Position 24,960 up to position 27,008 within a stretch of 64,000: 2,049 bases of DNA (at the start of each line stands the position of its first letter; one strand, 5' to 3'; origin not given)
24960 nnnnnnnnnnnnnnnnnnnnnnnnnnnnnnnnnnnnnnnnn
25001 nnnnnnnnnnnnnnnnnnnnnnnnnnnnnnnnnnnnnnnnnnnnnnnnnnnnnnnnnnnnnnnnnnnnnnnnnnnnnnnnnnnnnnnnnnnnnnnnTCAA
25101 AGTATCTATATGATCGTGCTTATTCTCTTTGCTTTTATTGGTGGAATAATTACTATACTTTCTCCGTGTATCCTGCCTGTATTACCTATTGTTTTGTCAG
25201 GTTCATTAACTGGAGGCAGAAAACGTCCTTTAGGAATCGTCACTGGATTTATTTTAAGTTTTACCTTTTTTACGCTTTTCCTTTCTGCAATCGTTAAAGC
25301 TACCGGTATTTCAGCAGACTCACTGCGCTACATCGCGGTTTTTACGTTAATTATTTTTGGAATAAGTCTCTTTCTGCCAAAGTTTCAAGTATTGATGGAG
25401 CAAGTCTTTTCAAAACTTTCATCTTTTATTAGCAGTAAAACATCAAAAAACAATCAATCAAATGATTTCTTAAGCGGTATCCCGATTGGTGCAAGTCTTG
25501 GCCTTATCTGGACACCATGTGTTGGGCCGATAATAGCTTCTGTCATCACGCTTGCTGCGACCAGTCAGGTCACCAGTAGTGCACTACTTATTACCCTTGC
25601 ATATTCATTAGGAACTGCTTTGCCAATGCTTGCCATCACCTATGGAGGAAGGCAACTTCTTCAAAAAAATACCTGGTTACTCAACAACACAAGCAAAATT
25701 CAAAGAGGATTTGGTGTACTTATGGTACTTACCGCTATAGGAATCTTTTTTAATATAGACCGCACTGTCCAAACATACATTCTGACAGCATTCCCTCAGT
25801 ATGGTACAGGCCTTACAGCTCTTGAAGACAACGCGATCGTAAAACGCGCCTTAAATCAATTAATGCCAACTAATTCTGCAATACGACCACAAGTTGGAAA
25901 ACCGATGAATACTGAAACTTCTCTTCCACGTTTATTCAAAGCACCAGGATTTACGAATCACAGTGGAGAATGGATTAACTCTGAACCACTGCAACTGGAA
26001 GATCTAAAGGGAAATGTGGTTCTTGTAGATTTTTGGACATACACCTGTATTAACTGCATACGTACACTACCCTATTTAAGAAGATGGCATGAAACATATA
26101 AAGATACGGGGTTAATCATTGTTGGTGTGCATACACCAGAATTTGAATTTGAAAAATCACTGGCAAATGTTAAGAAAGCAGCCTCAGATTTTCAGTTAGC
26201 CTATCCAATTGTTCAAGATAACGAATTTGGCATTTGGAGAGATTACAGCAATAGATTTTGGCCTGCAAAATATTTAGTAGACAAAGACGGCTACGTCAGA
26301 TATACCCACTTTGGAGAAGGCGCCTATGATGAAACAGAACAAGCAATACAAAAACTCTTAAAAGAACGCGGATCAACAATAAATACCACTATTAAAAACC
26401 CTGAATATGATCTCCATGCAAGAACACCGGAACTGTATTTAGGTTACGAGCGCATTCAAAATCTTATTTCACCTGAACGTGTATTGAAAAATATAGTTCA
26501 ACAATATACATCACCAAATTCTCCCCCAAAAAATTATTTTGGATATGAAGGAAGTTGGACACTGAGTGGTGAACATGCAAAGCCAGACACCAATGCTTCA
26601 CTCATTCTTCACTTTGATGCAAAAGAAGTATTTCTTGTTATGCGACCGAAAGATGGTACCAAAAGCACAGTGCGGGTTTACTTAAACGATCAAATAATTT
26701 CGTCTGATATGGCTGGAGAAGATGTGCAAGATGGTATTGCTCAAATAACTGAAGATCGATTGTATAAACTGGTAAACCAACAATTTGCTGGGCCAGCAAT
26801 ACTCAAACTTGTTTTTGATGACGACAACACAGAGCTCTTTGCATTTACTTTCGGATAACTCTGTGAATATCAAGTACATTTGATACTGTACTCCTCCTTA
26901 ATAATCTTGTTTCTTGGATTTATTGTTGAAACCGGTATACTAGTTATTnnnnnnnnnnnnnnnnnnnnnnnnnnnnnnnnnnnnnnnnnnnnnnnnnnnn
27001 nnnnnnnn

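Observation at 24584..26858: Extracytoplasmic thiol-redox set: anchored thioredoxin + CcdA–thioredoxin fusion (with exported MsrB at 42964-43479)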

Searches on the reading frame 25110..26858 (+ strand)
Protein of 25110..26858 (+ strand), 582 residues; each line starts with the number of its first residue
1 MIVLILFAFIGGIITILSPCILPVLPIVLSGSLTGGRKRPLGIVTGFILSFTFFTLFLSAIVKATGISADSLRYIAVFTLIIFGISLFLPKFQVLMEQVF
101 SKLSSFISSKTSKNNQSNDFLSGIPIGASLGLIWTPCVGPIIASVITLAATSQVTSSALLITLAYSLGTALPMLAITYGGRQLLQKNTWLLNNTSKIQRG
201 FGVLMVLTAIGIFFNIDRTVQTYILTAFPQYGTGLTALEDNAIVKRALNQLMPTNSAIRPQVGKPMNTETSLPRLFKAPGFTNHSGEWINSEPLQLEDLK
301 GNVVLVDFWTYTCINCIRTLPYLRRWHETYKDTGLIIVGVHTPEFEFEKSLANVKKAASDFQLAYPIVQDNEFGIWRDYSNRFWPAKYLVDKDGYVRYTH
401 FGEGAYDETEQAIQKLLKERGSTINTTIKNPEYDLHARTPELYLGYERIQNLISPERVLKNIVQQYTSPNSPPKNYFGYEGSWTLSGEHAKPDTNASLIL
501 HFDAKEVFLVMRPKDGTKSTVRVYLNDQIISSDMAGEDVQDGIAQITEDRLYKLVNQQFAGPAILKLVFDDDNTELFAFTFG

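Call 3: search_protein_families(library=pfam, proteins=[window:25110-26858:+], max_evalue=0.01)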
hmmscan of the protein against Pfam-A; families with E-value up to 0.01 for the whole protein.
window:25110-26858:+ (582 aa): 7 families
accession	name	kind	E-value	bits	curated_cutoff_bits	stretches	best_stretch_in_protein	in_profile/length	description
PF17991.7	Thioredoxin_10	-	4.3e-31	108.8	27.1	1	439-582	1-142/142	Thioredoxin like C-terminal domain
PF02683.22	DsbD_TM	-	2.5e-15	56.8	27.1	1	3-212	2-214/219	Cytochrome C biogenesis protein transmembrane domain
PF00578.27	AhpC-TSA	-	5.1e-13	49.5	26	1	277-398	4-123/124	AhpC/TSA family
PF08534.16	Redoxin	-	8.4e-10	39.1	26.6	1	291-405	18-137/148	Redoxin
PF13386.12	DsbD_2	-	3.2e-09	37.4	24.9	1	8-210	2-198/199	Cytochrome C biogenesis protein transmembrane region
PF13905.12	Thioredoxin_8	-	7.5e-07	29.8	27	1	301-396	1-94/94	Thioredoxin-like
PF14184.11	YrvL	-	0.0015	19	27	1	43-104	9-70/127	Regulatory protein YrvL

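Call 8: search_solved_structures(query=window:25110-26858:+, max_evalue=0.001, show_alignments=2)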
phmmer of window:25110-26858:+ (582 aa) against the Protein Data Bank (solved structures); distinct sequences matched with E-value up to 0.001: 33.
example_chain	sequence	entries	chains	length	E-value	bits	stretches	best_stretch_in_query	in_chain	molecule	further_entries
2hyx_A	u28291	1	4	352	2.1e-52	181.6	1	279-521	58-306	Protein dipZ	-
5cyy_A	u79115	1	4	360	2.3e-52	181.5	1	279-521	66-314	Protein DipZ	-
7djj_A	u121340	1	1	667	5.7e-26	94.3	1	286-417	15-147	Protein SUPPRESSOR OF QUENCHING 1, chloroplastic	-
6gc1_A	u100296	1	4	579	6.7e-24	87.5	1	285-422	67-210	NHL repeat-containing protein 2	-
7djk_A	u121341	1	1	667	1.8e-23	86.1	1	286-417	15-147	Protein SUPPRESSOR OF QUENCHING 1, chloroplastic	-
2b5x_A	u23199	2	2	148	1.2e-14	56.9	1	286-419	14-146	YkuV protein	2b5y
4nmu_A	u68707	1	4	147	1.5e-11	46.7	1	290-416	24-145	Thiol-disulfide oxidoreductase ResA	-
5vkv_A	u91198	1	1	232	7.6e-10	41.1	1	5-231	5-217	Cytochrome c-type biogenesis protein CcdA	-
2l5o_A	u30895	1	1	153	1.8e-09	39.9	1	293-414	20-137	Putative thioredoxin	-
2lrn_A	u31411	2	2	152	6e-09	38.1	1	290-411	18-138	Thiol:disulfide interchange protein | Putative thiol-disulfide oxidoreductase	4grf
3c71_A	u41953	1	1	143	2.3e-08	36.2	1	287-396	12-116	Thiol-disulfide oxidoreductase resA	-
3c73_A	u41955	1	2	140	2.4e-08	36.2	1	287-396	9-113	Thiol-disulfide oxidoreductase resA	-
2h1b_A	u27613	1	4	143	5.9e-08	34.9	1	287-396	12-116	Thiol-disulfide oxidoreductase resA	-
1st9_A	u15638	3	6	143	6e-08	34.9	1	287-396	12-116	Thiol-disulfide oxidoreductase resA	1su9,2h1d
3eyt_A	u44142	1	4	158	6e-08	34.8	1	286-404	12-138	uncharacterized protein SPOA0173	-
2yp6_A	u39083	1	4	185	5.5e-07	31.7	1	276-414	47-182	THIOREDOXIN FAMILY PROTEIN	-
4hqs_A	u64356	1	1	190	1.8e-06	30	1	288-414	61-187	Thioredoxin family protein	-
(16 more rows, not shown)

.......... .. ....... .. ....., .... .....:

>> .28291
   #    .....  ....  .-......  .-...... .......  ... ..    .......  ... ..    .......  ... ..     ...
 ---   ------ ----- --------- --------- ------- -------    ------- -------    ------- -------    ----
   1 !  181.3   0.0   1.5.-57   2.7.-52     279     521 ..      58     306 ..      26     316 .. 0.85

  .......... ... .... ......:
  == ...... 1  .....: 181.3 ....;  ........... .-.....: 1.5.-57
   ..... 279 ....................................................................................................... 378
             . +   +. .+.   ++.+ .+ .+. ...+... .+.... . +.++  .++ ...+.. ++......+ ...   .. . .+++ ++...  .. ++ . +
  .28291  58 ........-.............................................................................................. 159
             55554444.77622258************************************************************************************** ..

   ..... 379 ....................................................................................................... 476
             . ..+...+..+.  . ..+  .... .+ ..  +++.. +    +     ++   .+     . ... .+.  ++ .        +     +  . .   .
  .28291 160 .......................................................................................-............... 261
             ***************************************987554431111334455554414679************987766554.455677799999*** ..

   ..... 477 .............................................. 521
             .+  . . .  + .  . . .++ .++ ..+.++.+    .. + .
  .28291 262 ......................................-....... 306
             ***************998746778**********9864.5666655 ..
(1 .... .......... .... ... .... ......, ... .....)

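Call 10: find_encoding_contigs(protein=window:25110-26858:+, flank=10000, max_places=6)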
Protein window:25110-26858:+ (582 aa): 11 contigs read that carry it; 3 places shown.
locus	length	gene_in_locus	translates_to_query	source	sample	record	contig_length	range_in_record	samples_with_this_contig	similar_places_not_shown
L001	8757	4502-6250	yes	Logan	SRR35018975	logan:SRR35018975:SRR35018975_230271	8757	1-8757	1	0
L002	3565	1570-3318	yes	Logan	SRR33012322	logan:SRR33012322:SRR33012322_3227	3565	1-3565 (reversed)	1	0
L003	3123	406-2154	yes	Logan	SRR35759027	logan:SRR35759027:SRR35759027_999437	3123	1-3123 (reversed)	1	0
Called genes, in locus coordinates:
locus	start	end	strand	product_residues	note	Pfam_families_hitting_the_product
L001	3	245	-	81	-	?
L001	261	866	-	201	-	-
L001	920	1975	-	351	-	PF06723:MreB_Mbl, PF00022:Actin (faint), PF25216:Volactin, PF00012:HSP70, PF14450:FtsA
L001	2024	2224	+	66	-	PF24250:HVO_2718 (weak), PF12844:HTH_19, PF01381:HTH_3, PF13413:HTH_25 (weak), PF13560:HTH_31 (weak)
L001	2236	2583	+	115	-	-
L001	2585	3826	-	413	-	-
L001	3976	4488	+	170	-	PF00085:Thioredoxin, PF00578:AhpC-TSA (faint), PF13098:Thioredoxin_2, PF13899:Thioredoxin_7 (weak)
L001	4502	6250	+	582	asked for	PF02683:DsbD_TM, PF13386:DsbD_2, PF00578:AhpC-TSA, PF08534:Redoxin, PF13905:Thioredoxin_8 (weak), PF17991:Thioredoxin_10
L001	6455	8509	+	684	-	PF04932:Wzy_C, PF00515:TPR_1 (faint), PF07719:TPR_2 (faint), PF13181:TPR_8 (faint), PF13414:TPR_11 (faint), PF13424:TPR_12 (faint), PF13428:TPR_14 (faint), PF13431:TPR_17 (faint), +1 more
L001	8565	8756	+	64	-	?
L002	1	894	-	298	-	?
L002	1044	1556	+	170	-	PF00085:Thioredoxin, PF00578:AhpC-TSA (faint), PF13098:Thioredoxin_2, PF13899:Thioredoxin_7 (weak)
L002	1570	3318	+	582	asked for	PF02683:DsbD_TM, PF13386:DsbD_2, PF00578:AhpC-TSA, PF08534:Redoxin, PF13905:Thioredoxin_8 (weak), PF17991:Thioredoxin_10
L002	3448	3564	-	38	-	?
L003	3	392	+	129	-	?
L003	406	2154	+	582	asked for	PF02683:DsbD_TM, PF13386:DsbD_2, PF00578:AhpC-TSA, PF08534:Redoxin, PF13905:Thioredoxin_8 (weak), PF17991:Thioredoxin_10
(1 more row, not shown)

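Call 11: find_homologous_proteins(query=window:25110-26858:+, max_evalue=1e-10)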
Query window:25110-26858:+ (582 aa): 7892 proteins with E <= 1e-10 among 8000 candidates; the best 120 are listed.
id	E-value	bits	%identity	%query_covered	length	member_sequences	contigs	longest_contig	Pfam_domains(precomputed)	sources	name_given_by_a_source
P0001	0.0e+0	1314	100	100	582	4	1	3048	PF17991.8,PF08534.17,PF02683.23,PF13905.13,PF00578.28,PF13386.13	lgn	-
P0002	0.0e+0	1080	82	100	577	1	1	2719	PF17991.8,PF08534.17,PF02683.23,PF13905.13,PF00578.28,PF13386.13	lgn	-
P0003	0.0e+0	1074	81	100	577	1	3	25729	PF17991.8,PF08534.17,PF02683.23,PF13905.13,PF00578.28,PF13386.13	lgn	-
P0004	1.5e-281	953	72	100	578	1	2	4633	PF17991.8,PF08534.17,PF02683.23,PF13905.13,PF00578.28,PF13386.13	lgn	-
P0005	1.1e-244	831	64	100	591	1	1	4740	PF17991.8,PF08534.17,PF02683.23,PF13905.13,PF00578.28,PF13386.13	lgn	-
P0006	8.4e-242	822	63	100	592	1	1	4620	PF17991.8,PF08534.17,PF02683.23,PF13905.13,PF00578.28,PF13386.13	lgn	-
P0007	4.0e-237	806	61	100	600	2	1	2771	PF17991.8,PF08534.17,PF02683.23,PF13905.13,PF00578.28,PF13386.13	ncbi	-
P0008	2.0e-230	784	60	100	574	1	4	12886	PF17991.8,PF08534.17,PF02683.23,PF13905.13,PF00578.28,PF13386.13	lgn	-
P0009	1.3e-229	782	60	100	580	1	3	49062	PF17991.8,PF08534.17,PF02683.23,PF13905.13,PF00578.28,PF13386.13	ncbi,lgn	-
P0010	1.8e-229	781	59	100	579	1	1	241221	PF17991.8,PF08534.17,PF02683.23,PF13905.13,PF00578.28,PF13386.13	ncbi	-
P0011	1.1e-227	775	60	100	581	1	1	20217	PF17991.8,PF08534.17,PF02683.23,PF13905.13,PF00578.28,PF13386.13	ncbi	-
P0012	2.4e-227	774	59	100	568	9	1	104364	PF17991.8,PF08534.17,PF02683.23,PF13905.13,PF00578.28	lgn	-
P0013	6.5e-227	773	60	100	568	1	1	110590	PF17991.8,PF08534.17,PF02683.23,PF13905.13,PF00578.28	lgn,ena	-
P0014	6.7e-227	773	59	100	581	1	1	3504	PF17991.8,PF08534.17,PF02683.23,PF13905.13,PF00578.28,PF13386.13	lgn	-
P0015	1.1e-226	772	60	100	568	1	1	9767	PF17991.8,PF08534.17,PF02683.23,PF13905.13,PF00578.28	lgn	-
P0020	9.9e-226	769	58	100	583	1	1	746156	PF17991.8,PF08534.17,PF02683.23,PF13905.13,PF00578.28,PF13386.13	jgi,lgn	-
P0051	1.2e-219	749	58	100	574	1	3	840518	PF17991.8,PF08534.17,PF02683.23,PF13905.13,PF00578.28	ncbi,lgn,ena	-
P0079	2.7e-217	741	58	100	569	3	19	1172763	PF17991.8,PF08534.17,PF02683.23,PF13905.13,PF00578.28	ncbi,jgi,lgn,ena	jgi:cytochrome c biogenesis protein CcdA/thiol-disulfide isomerase/thioredoxin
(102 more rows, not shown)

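Call 13: search_protein_families(library=ncbifam, proteins=[window:25110-26858:+], max_evalue=0.001)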
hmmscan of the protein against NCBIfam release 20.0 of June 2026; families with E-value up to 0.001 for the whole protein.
window:25110-26858:+ (582 aa): 8 families
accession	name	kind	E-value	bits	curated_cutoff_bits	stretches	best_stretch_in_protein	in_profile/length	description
NF002854.0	PRK03147.1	subfamily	6.7e-19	68.4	170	1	288-415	49-171/176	thiol-disulfide oxidoreductase ResA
NF001419.0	PRK00293.1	subfamily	4e-15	55.4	330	1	5-316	172-492/574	protein-disulfide reductase DsbD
NF045694.1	seleno_TsoB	exception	1.1e-08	33.6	805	1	1-191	181-373/572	rhodanese/DsbD fusion-like selenoprotein TsoB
NF041202.1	StoA_CxxC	exception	2.2e-08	34.2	210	1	300-402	51-150/163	endospore biogenesis thiol-disulfide oxidoreductase StoA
NF010625.0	PRK14018.1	equivalog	1.3e-06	27.2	522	1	303-403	58-159/521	bifunctional peptide-methionine (S)-S-oxide reductase MsrA/peptide-methionine (R)-S-oxide reductase MsrB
TIGR00385.1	dsbE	subfamily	8.9e-06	25.4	123.15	1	299-411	61-165/173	DsbE family thiol:disulfide interchange protein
NF047696.1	ThlDiSintTplARhiz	equivalog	6e-05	22.9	230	1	273-394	74-191/219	thiol:disulfide interchange protein TlpA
NF047697.1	ThioredTrxAClost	equivalog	0.00033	20.8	140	1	302-332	18-48/105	thioredoxin TrxA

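Call 16: find_encoding_contigs(protein=P0079, flank=10000, max_places=3)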
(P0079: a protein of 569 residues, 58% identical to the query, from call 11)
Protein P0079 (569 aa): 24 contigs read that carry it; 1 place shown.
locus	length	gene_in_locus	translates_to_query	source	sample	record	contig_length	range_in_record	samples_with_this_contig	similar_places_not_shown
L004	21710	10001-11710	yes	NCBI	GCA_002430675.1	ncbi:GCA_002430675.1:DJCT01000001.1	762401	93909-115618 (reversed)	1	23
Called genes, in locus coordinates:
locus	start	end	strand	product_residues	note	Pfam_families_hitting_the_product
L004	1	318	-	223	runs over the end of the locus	PF07650:KH_2, PF05316:VAR1 (faint), PF00189:Ribosomal_S3_C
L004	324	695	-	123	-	PF00237:Ribosomal_L22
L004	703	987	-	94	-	PF00203:Ribosomal_S19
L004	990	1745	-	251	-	PF00181:Ribosomal_L2_N, PF03947:Ribosomal_L2_C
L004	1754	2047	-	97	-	PF00276:Ribosomal_L23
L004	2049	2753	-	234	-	PF00573:Ribosomal_L4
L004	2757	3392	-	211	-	PF00297:Ribosomal_L3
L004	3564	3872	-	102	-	PF00338:Ribosomal_S10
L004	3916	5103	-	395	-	PF00009:GTP_EFTU, PF03144:GTP_EFTU_D2, PF03143:GTP_EFTU_D3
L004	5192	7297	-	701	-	PF00009:GTP_EFTU, PF22042:EF-G_D2, PF03144:GTP_EFTU_D2, PF14492:EFG_III, PF16658:RF3_C (weak), PF03764:EFG_IV, PF00679:EFG_C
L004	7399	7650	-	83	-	PF11731:Cdd1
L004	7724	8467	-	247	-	PF00376:MerR, PF13411:MerR_1, PF07739:TipAS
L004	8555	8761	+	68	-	PF01381:HTH_3, PF12844:HTH_19 (weak)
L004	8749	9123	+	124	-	-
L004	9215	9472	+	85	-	-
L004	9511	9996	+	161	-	PF08534:Redoxin (faint), PF00085:Thioredoxin, PF13098:Thioredoxin_2 (faint)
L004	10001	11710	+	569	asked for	PF02683:DsbD_TM, PF00578:AhpC-TSA, PF08534:Redoxin, PF13905:Thioredoxin_8, PF17991:Thioredoxin_10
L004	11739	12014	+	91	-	-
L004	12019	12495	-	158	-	-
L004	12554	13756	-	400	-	PF22807:TrAA12, PF23500:DUF7133, PF07995:GSDH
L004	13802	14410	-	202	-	PF00730:HhH-GPD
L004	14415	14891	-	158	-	-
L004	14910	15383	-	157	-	PF00177:Ribosomal_S7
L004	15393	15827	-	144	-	PF00164:Ribosom_S12_S23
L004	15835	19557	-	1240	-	PF04997:RNA_pol_Rpb1_1, PF00623:RNA_pol_Rpb1_2, PF04983:RNA_pol_Rpb1_3, PF04998:RNA_pol_Rpb1_5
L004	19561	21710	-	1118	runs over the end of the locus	PF04563:RNA_pol_Rpb2_1, PF04561:RNA_pol_Rpb2_2, PF04565:RNA_pol_Rpb2_3, PF10385:RNA_pol_Rpb2_45, PF00562:RNA_pol_Rpb2_6, PF04560:RNA_pol_Rpb2_7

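Call 17: find_encoding_contigs(protein=P0020, flank=8000, max_places=2)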
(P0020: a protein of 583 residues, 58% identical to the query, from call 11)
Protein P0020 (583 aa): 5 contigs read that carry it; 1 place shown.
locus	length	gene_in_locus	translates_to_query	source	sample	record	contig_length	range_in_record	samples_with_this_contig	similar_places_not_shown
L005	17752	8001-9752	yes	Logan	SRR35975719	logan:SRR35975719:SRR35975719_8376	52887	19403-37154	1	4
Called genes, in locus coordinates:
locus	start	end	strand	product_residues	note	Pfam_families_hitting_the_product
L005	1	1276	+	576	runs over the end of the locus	-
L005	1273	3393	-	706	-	PF00009:GTP_EFTU, PF22042:EF-G_D2, PF03144:GTP_EFTU_D2, PF14492:EFG_III, PF16658:RF3_C (weak), PF03764:EFG_IV, PF00679:EFG_C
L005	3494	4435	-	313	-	-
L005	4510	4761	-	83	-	PF04994:TfoX_C (weak), PF11731:Cdd1, PF14520:HHH_5 (weak), PF21999:IMS_HHH_1 (weak)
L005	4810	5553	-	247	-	PF00376:MerR, PF13411:MerR_1, PF07739:TipAS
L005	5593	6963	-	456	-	PF00929:RNase_T, PF01541:GIY-YIG, PF27096:UvrC_M, PF27115:Cho_C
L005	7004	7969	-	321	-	PF02674:Colicin_V, PF00188:CAP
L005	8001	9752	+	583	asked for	PF02683:DsbD_TM, PF13386:DsbD_2 (weak), PF00578:AhpC-TSA, PF08534:Redoxin, PF13905:Thioredoxin_8, PF17991:Thioredoxin_10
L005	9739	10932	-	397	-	PF22807:TrAA12, PF23500:DUF7133, PF07995:GSDH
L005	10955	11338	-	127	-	-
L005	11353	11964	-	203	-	PF00730:HhH-GPD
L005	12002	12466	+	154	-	PF00258:Flavodoxin_1, PF12724:Flavodoxin_5 (weak)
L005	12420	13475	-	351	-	-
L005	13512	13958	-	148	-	PF00177:Ribosomal_S7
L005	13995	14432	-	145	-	PF00164:Ribosom_S12_S23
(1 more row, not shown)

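Call 18: find_encoding_contigs(protein=P0051, flank=8000, max_places=2)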
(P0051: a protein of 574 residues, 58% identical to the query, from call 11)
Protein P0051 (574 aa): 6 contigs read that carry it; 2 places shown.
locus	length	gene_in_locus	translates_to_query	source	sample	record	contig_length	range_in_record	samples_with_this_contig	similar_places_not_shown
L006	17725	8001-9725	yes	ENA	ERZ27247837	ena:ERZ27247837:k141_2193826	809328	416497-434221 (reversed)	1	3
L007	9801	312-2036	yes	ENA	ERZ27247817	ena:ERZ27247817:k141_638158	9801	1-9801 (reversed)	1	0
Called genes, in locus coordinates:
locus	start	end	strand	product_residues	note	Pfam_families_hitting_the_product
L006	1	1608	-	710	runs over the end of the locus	PF00009:GTP_EFTU, PF03144:GTP_EFTU_D2, PF22042:EF-G_D2, PF14492:EFG_III, PF16658:RF3_C (weak), PF03764:EFG_IV, PF00679:EFG_C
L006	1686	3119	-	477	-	PF00929:RNase_T, PF01541:GIY-YIG, PF27096:UvrC_M, PF27115:Cho_C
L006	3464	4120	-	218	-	PF03575:Peptidase_S51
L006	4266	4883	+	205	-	-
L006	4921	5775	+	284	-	PF00892:EamA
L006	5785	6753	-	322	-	PF02674:Colicin_V, PF00188:CAP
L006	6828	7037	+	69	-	PF12844:HTH_19, PF01381:HTH_3, PF13560:HTH_31 (weak)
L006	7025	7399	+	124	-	-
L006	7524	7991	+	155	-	PF08534:Redoxin (faint), PF00085:Thioredoxin, PF13098:Thioredoxin_2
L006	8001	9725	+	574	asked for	PF02683:DsbD_TM, PF08534:Redoxin, PF00578:AhpC-TSA, PF13905:Thioredoxin_8, PF17991:Thioredoxin_10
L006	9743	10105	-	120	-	-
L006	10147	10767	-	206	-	PF00730:HhH-GPD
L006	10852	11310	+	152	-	PF00258:Flavodoxin_1, PF12724:Flavodoxin_5 (weak)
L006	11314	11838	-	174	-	PF00710:Asparaginase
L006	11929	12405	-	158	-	PF00177:Ribosomal_S7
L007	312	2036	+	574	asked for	PF02683:DsbD_TM, PF08534:Redoxin, PF00578:AhpC-TSA, PF13905:Thioredoxin_8, PF17991:Thioredoxin_10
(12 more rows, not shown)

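Call 19: find_encoding_contigs(protein=P0010, flank=8000, max_places=2)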
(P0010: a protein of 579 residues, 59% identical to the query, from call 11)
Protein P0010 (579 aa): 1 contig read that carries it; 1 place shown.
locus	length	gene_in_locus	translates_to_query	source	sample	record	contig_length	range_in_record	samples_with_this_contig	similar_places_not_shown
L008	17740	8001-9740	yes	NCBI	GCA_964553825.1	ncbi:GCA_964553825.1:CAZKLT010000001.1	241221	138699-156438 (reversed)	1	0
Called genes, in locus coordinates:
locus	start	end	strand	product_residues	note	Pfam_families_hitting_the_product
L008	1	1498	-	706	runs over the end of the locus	PF00009:GTP_EFTU, PF22042:EF-G_D2, PF03144:GTP_EFTU_D2, PF14492:EFG_III, PF16658:RF3_C (weak), PF03764:EFG_IV, PF00679:EFG_C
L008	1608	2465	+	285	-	PF00892:EamA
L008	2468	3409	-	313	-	-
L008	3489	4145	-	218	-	PF03575:Peptidase_S51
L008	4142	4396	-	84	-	PF11731:Cdd1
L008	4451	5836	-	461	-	PF00929:RNase_T, PF01541:GIY-YIG, PF27096:UvrC_M, PF27115:Cho_C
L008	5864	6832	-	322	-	PF02674:Colicin_V, PF00188:CAP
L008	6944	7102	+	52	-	PF01381:HTH_3, PF12844:HTH_19 (weak)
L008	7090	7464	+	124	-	-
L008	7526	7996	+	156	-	PF00085:Thioredoxin (weak), PF13098:Thioredoxin_2 (weak)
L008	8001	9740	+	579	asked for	PF02683:DsbD_TM, PF13386:DsbD_2 (weak), PF00578:AhpC-TSA, PF08534:Redoxin, PF13905:Thioredoxin_8, PF17991:Thioredoxin_10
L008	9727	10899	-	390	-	PF23500:DUF7133, PF22807:TrAA12, PF07995:GSDH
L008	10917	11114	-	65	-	PF11146:DUF2905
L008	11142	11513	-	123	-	-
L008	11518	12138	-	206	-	PF00730:HhH-GPD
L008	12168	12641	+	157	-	PF00258:Flavodoxin_1, PF12724:Flavodoxin_5 (faint)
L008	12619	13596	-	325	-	-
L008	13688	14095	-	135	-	PF00177:Ribosomal_S7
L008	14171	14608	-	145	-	PF00164:Ribosom_S12_S23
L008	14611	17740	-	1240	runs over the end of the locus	PF04997:RNA_pol_Rpb1_1, PF00623:RNA_pol_Rpb1_2, PF04983:RNA_pol_Rpb1_3, PF04998:RNA_pol_Rpb1_5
